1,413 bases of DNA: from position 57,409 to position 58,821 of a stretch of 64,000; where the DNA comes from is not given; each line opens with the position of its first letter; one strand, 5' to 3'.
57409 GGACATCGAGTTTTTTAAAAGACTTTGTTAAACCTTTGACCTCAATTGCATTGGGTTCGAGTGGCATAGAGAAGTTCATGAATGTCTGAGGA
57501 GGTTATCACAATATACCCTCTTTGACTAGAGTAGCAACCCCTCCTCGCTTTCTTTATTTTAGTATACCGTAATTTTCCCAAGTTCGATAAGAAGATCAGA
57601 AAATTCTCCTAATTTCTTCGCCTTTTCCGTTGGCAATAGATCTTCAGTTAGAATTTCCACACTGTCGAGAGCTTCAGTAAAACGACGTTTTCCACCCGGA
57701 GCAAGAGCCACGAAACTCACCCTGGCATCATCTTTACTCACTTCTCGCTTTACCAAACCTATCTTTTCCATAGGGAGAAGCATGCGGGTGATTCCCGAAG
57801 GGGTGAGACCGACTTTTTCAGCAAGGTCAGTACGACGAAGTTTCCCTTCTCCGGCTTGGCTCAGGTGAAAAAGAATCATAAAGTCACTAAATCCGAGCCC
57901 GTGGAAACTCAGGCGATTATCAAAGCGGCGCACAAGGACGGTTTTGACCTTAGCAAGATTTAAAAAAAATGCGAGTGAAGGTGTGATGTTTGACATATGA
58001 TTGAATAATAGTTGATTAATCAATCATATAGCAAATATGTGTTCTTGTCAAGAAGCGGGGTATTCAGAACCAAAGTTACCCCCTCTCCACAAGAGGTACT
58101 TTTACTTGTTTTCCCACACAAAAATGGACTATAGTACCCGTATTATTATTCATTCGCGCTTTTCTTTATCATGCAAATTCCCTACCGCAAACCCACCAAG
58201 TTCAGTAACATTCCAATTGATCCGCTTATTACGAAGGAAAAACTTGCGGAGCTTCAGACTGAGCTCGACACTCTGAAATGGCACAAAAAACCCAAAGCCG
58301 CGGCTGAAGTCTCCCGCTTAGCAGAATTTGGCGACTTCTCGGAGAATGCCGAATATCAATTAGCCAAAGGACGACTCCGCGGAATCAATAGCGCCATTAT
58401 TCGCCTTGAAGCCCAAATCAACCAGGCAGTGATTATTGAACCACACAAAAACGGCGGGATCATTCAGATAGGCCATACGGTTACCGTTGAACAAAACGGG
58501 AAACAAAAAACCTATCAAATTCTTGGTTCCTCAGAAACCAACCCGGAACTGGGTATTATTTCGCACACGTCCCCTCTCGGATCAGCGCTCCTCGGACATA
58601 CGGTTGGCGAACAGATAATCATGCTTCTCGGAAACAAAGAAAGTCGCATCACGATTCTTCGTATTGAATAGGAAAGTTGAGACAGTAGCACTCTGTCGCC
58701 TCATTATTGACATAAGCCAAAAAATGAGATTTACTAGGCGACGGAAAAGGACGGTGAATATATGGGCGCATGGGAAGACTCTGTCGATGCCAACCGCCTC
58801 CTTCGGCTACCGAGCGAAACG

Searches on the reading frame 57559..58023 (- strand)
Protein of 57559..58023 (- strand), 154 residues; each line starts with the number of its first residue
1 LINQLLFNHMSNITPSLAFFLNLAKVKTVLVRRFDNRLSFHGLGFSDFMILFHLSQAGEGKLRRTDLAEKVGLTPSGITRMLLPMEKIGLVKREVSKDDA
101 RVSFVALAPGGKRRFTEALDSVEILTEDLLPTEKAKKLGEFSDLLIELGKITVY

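Call 6: search_protein_families(library=pfam, proteins=[window:57559-58023:-], max_evalue=1)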
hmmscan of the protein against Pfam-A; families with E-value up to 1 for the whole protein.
window:57559-58023:- (154 aa): 15 families
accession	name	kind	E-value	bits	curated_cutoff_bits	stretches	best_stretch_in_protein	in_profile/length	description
PF01047.28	MarR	-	2e-09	37.7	24.6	1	47-102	5-58/59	MarR family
PF12802.13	MarR_2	-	2e-08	34.7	27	1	41-101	1-60/61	MarR family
PF13412.12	HTH_24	-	1.3e-06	28.3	21.9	1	47-92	5-48/48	Winged helix-turn-helix DNA-binding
PF22381.2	Staph_reg_Sar_Rot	-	2.6e-05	24.7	27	1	41-108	10-75/85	Transcriptional regulator SarA/Rot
PF09339.16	HTH_IclR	-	0.0004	20.5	22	1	48-93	6-50/52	IclR helix-turn-helix domain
PF01325.25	Fe_dep_repress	-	0.00078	20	26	1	53-94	15-55/60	Iron dependent repressor, N-terminal DNA binding domain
PF13545.12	HTH_Crp_2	-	0.003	17.9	27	1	61-93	22-55/70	Crp-like helix-turn-helix domain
PF13463.12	HTH_27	-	0.007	17.1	22.2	1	46-111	4-68/68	Winged helix DNA-binding domain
PF25213.1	HVO_A0261_N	-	0.036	14.4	35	1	54-94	17-57/86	HVO_A0261 N-terminal domain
PF13404.12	HTH_AsnC-type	-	0.039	14.2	27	0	51-78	9-34/42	AsnC-type helix-turn-helix domain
PF01978.25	TrmB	-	0.059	13.7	25.6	1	41-97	4-58/68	Sugar-specific transcriptional regulator TrmB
PF01638.23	HxlR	-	0.064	13.6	20.8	1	49-102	9-61/91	HxlR-like helix-turn-helix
PF04221.18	RelB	-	0.094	13.1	22.4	1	59-83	11-35/82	RelB antitoxin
PF01381.28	HTH_3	-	0.12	12.8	23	1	61-81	9-29/55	Helix-turn-helix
PF01022.26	HTH_5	-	0.21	11.9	22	1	50-92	7-46/47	Bacterial regulatory protein, arsR family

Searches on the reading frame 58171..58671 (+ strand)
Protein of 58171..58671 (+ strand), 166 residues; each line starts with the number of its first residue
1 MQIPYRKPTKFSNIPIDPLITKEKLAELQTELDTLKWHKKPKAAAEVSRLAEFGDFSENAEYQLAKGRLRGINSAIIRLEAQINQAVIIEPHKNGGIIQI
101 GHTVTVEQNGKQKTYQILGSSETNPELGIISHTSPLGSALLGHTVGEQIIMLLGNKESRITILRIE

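Call 6: search_protein_families(library=pfam, proteins=[window:58171-58671:+], max_evalue=1)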
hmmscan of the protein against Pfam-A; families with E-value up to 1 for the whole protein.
window:58171-58671:+ (166 aa): 3 families
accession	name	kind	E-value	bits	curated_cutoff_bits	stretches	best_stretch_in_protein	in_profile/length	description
PF01272.25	GreA_GreB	-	1.3e-18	67.2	26.9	1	96-166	4-76/77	Transcription elongation factor, GreA/GreB, C-term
PF03449.20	GreA_GreB_N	-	7e-17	61.8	24.5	1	19-88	2-71/71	Transcription elongation factor, N-terminal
PF03290.18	Peptidase_C57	-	0.33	10.1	24.5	1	21-85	106-169/425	Vaccinia virus I7 processing peptidase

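Call 9: find_related_loci(query=window:58171-58671:+, collection=genome_contigs, flank=4000)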
Query window:58171-58671:+ (166 aa) in genome_contigs; peptide patterns used: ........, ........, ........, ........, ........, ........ (x = any residue, [..] = any of these).
269 stretches matched a pattern; 207 encode a relative of the query (tblastn E <= 1e-3); the best 80 are kept; 80 distinct loci.
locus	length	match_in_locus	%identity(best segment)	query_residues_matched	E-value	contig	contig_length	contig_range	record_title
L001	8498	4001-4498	64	1-166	2e-67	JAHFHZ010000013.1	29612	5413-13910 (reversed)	MAG: Candidatus Magasanikiibacteriota bacterium isolate nzgw350 NODE_1601_length_29613_cov_4.222162, whole genome shotgu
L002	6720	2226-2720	65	1-165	4e-66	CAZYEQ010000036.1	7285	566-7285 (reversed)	MAG TPA_asm: uncultured Gammaproteobacteria bacterium isolate SRP219642_co4_14 genome assembly, contig: NODE_17404_lengt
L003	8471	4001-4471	66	1-157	3e-66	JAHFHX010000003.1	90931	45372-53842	MAG: Candidatus Magasanikiibacteriota bacterium isolate nzgw349 NODE_304_length_90932_cov_3.744866, whole genome shotgun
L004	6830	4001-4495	63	1-166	8e-66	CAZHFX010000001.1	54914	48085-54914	MAG TPA_asm: uncultured Gammaproteobacteria bacterium isolate SRP062349_co5_171 genome assembly, contig: NODE_109_length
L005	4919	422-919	61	1-166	1e-65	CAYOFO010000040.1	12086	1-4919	MAG TPA_asm: uncultured Gammaproteobacteria bacterium isolate SRP296810_co1_123 genome assembly, contig: NODE_6241_lengt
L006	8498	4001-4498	60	1-165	5e-64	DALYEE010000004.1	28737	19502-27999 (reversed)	MAG TPA_asm: Candidatus Magasanikbacteria bacterium isolate CTOTU14245 NODE_289_length_28737_cov_3.621853, whole genome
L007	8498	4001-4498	60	1-165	6e-64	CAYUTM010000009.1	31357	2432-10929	MAG TPA_asm: uncultured Gammaproteobacteria bacterium isolate SRP219642_co6_412 genome assembly, contig: NODE_1023_lengt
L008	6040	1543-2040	62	1-166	8e-64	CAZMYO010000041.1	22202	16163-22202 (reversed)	MAG TPA_asm: uncultured Gammaproteobacteria bacterium isolate binchicken_co203_87 genome assembly, contig: k141_3801313,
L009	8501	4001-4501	62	1-166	8e-63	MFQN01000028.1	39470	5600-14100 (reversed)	MAG: Candidatus Magasanikbacteria bacterium RIFCSPLOWO2_12_FULL_43_12 rifcsplowo2_12_scaffold_825, whole genome shotgun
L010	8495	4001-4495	59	1-166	1e-62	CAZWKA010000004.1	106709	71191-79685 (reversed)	MAG TPA_asm: uncultured Gammaproteobacteria bacterium isolate SRP286056_co1_500 genome assembly, contig: NODE_136_length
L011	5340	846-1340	63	1-166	2e-61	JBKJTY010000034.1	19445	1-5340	MAG: Candidatus Magasanikiibacteriota bacterium isolate ant_bin.642 S1Ck117_1539316_flag_1_multi_9.0000_len_19445, whole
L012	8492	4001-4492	58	1-165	4e-61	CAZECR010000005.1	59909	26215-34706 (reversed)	MAG TPA_asm: uncultured Gammaproteobacteria bacterium isolate SRP286056_co1_68 genome assembly, contig: NODE_465_length_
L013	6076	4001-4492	58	1-165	1e-60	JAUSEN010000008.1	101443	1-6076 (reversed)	MAG: Candidatus Magasanikiibacteriota bacterium isolate E14_maxbin.201_sub E14_k141_1421591, whole genome shotgun sequen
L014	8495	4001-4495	60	1-165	8e-60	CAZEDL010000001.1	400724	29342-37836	MAG TPA_asm: uncultured Gammaproteobacteria bacterium isolate SRP342105_co1_41 genome assembly, contig: NODE_9_length_40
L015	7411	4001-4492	62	1-166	5e-60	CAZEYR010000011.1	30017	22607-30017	MAG TPA_asm: uncultured Gammaproteobacteria bacterium isolate SRP263991_co3_384 genome assembly, contig: NODE_1290_lengt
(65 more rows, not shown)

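Call 14: find_encoding_contigs(protein=window:58171-58671:+, flank=4000, max_places=10)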
Protein window:58171-58671:+ (166 aa): 4 contigs read that carry it; 1 place shown.
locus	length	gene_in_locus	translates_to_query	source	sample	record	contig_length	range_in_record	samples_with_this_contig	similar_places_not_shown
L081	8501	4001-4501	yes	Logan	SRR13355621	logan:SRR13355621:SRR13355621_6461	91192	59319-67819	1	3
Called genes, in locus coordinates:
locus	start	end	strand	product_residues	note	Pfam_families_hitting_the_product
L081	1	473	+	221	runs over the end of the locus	PF12385:Peptidase_C70, PF13529:Peptidase_C39_2, PF09778:Guanylate_cyc_2 (faint)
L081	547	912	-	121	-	PF07681:DoxX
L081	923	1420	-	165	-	PF00173:Cyt-b5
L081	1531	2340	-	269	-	PF01061:ABC2_membrane, PF12698:ABC2_membrane_3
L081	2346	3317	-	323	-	PF00005:ABC_tran, PF13304:AAA_21, PF13732:DrrA1-3_C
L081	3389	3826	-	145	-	PF22381:Staph_reg_Sar_Rot (faint), PF12802:MarR_2 (weak), PF01047:MarR, PF13412:HTH_24 (weak)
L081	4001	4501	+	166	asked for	PF03449:GreA_GreB_N, PF01272:GreA_GreB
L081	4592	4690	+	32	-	-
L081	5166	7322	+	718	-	PF00912:Transgly, PF00905:Transpeptidase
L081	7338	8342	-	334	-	-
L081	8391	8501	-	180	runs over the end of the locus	PF00265:TK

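Call 16: find_homologous_proteins(query=window:58171-58671:+, max_evalue=1e-30)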
Query window:58171-58671:+ (166 aa): 1365 proteins with E <= 1e-30 among 1646 candidates; the best 120 are listed.
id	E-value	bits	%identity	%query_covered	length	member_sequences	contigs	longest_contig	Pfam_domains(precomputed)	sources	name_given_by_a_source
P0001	2.2e-101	354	100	100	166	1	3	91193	PF01272.26,PF03449.21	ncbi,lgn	-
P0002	4.4e-65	237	69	100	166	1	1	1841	PF01272.26,PF03449.21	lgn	-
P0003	6.9e-64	233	67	100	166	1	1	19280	PF01272.26,PF03449.21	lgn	-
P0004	2.7e-61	224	68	100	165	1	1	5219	PF01272.26,PF03449.21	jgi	jgi:transcription elongation GreA/GreB family factor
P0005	4.0e-61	224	66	100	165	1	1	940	PF01272.26,PF03449.21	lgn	-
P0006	2.2e-60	221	66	100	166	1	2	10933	PF01272.26,PF03449.21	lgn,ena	-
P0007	3.5e-60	221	64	100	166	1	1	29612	PF01272.26,PF03449.21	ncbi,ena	-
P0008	1.9e-59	218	63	100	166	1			PF01272.26,PF03449.21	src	-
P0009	4.0e-59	217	63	100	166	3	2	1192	PF01272.26,PF03449.21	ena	-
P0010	7.4e-59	216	62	100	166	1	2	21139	PF01272.26,PF03449.21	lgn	-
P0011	7.6e-59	216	63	100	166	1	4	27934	PF01272.26,PF03449.21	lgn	-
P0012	1.9e-58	215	64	99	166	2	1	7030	PF01272.26,PF03449.21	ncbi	-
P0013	2.1e-58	215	62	99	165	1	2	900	PF01272.26,PF03449.21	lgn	-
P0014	2.2e-58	215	65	99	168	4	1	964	PF01272.26,PF03449.21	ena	-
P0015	4.4e-58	214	64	99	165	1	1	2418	PF01272.26,PF03449.21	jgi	-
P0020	6.8e-57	210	65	99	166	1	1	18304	PF01272.26,PF03449.21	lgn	-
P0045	3.4e-55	204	68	89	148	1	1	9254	PF01272.26,PF03449.21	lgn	-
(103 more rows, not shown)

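Call 23: find_encoding_contigs(protein=P0003, flank=3000, max_places=3)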
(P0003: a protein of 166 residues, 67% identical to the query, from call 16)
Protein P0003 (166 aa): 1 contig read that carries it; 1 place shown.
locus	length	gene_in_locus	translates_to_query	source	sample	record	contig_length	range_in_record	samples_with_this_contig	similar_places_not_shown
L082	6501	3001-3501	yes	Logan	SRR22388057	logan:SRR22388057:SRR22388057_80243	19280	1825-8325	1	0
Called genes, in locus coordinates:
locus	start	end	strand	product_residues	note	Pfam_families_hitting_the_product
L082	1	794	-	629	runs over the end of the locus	PF01471:PG_binding_1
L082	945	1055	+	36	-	-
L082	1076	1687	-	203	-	PF01551:Peptidase_M23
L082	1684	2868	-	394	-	PF07690:MFS_1, PF12832:MFS_1_like (faint), PF07690:MFS_1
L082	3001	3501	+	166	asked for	PF03449:GreA_GreB_N, PF01272:GreA_GreB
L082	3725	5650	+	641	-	PF00724:Oxidored_FMN, PF01262:AlaDh_PNT_C (weak), PF00890:FAD_binding_2, PF01266:DAO, PF03486:HI0933_like, PF07992:Pyr_redox_2, PF12831:FAD_oxidored, PF13450:NAD_binding_8, +8 more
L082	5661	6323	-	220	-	PF07853:DUF1648, PF13630:SdpI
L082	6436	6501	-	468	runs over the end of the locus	-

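Call 24: find_encoding_contigs(protein=P0002, flank=3000, max_places=3)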
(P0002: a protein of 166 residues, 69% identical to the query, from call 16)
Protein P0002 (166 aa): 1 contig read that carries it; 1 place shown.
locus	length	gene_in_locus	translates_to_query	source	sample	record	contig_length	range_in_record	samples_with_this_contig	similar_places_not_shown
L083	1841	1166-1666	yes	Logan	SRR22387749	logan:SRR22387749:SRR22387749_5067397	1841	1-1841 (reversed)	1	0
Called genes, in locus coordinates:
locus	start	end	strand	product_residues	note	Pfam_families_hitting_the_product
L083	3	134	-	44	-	?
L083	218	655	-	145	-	PF22381:Staph_reg_Sar_Rot (weak), PF12802:MarR_2, PF01047:MarR, PF13412:HTH_24 (weak)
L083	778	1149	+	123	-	PF02325:CCB3_YggT (faint)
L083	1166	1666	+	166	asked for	PF03449:GreA_GreB_N, PF01272:GreA_GreB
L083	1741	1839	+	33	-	?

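Call 25: find_encoding_contigs(protein=P0004, flank=3000, max_places=3)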
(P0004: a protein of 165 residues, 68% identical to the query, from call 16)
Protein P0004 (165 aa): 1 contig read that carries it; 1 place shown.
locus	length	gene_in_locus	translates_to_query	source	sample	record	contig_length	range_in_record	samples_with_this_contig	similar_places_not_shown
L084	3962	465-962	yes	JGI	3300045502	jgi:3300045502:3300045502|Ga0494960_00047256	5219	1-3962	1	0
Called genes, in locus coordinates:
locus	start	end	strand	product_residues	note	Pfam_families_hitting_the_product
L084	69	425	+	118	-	-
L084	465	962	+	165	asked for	PF03449:GreA_GreB_N, PF01272:GreA_GreB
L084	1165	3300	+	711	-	PF00912:Transgly, PF00905:Transpeptidase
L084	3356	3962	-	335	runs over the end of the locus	-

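Call 33: find_encoding_contigs(protein=P0045, flank=2500, max_places=2)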
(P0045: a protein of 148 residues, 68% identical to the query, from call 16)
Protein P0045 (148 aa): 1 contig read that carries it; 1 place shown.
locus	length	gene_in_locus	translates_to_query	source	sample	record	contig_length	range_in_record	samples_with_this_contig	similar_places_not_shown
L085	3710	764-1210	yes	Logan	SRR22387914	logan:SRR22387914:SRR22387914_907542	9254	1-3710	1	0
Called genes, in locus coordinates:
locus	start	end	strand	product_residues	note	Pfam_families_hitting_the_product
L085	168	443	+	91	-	-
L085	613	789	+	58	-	-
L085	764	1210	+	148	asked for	PF03449:GreA_GreB_N, PF01272:GreA_GreB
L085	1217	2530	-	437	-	PF00817:IMS, PF11798:IMS_HHH (weak), PF11799:IMS_C (weak)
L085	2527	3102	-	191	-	PF00717:Peptidase_S24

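Call 34: find_encoding_contigs(protein=P0006, flank=2500, max_places=2)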
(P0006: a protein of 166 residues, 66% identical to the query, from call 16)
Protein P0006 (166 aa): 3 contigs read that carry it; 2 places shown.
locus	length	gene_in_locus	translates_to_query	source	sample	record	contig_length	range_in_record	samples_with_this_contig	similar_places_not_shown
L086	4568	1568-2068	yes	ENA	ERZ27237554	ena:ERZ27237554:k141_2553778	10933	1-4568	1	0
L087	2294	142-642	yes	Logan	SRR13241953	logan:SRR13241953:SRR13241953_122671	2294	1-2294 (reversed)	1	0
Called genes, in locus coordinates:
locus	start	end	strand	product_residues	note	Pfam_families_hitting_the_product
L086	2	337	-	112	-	?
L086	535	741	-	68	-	PF11127:YgaP-like_TM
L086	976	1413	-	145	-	-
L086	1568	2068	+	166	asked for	PF03449:GreA_GreB_N, PF01272:GreA_GreB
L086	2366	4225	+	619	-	PF00724:Oxidored_FMN, PF01262:AlaDh_PNT_C (weak), PF00890:FAD_binding_2, PF01266:DAO, PF03486:HI0933_like, PF07992:Pyr_redox_2, PF12831:FAD_oxidored, PF13450:NAD_binding_8, +7 more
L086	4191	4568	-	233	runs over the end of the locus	PF07853:DUF1648, PF13630:SdpI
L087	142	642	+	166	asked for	PF03449:GreA_GreB_N, PF01272:GreA_GreB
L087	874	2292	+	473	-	?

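Call 35: find_encoding_contigs(protein=P0020, flank=2500, max_places=2)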
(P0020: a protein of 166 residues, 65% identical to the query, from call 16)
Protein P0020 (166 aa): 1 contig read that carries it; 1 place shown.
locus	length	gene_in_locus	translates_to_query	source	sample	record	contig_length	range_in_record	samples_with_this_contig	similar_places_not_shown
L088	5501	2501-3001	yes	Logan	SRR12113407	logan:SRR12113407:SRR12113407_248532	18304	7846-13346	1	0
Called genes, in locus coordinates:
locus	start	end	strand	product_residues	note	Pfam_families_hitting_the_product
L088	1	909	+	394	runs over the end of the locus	PF07690:MFS_1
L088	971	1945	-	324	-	-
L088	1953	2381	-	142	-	PF07884:VKOR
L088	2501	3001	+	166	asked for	PF03449:GreA_GreB_N, PF01272:GreA_GreB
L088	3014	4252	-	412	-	PF00890:FAD_binding_2 (weak), PF03486:HI0933_like, PF07992:Pyr_redox_2 (weak), PF13454:NAD_binding_9 (weak), PF22780:HI0933_like_1st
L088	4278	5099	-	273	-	-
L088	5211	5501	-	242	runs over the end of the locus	PF01177:Asp_Glu_race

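Call 52: find_encoding_contigs(protein=P0010, flank=3000, max_places=2)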
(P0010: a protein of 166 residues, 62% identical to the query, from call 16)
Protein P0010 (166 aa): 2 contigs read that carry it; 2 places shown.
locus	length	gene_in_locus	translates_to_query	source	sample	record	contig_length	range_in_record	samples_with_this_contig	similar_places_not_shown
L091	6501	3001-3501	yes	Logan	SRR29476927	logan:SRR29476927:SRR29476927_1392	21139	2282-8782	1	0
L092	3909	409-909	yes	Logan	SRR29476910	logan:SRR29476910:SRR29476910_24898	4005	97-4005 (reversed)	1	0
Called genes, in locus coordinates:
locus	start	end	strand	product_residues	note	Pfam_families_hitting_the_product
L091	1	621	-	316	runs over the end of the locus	PF00005:ABC_tran, PF13304:AAA_21 (weak), PF13732:DrrA1-3_C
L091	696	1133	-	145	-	PF22381:Staph_reg_Sar_Rot (weak), PF12802:MarR_2, PF01047:MarR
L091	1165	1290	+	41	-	-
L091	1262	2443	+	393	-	PF00069:Pkinase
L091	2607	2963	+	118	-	PF02325:CCB3_YggT (weak)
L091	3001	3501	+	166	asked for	PF03449:GreA_GreB_N, PF01272:GreA_GreB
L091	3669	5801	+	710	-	PF00912:Transgly, PF00905:Transpeptidase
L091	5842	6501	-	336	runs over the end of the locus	-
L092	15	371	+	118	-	PF02325:CCB3_YggT (weak)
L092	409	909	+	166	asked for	PF03449:GreA_GreB_N, PF01272:GreA_GreB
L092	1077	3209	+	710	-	PF00912:Transgly, PF00905:Transpeptidase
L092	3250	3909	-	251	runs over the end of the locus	?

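Call 53: find_encoding_contigs(protein=P0012, flank=3000, max_places=2)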
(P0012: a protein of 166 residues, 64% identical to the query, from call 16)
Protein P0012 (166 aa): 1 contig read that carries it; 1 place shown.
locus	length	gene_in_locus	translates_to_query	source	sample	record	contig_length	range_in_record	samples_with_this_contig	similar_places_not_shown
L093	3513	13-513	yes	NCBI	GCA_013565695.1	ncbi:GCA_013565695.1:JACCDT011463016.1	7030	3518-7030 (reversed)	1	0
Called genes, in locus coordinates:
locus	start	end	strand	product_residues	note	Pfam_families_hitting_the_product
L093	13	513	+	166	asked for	PF03449:GreA_GreB_N, PF01272:GreA_GreB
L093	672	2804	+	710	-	PF00912:Transgly, PF00905:Transpeptidase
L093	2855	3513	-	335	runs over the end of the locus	-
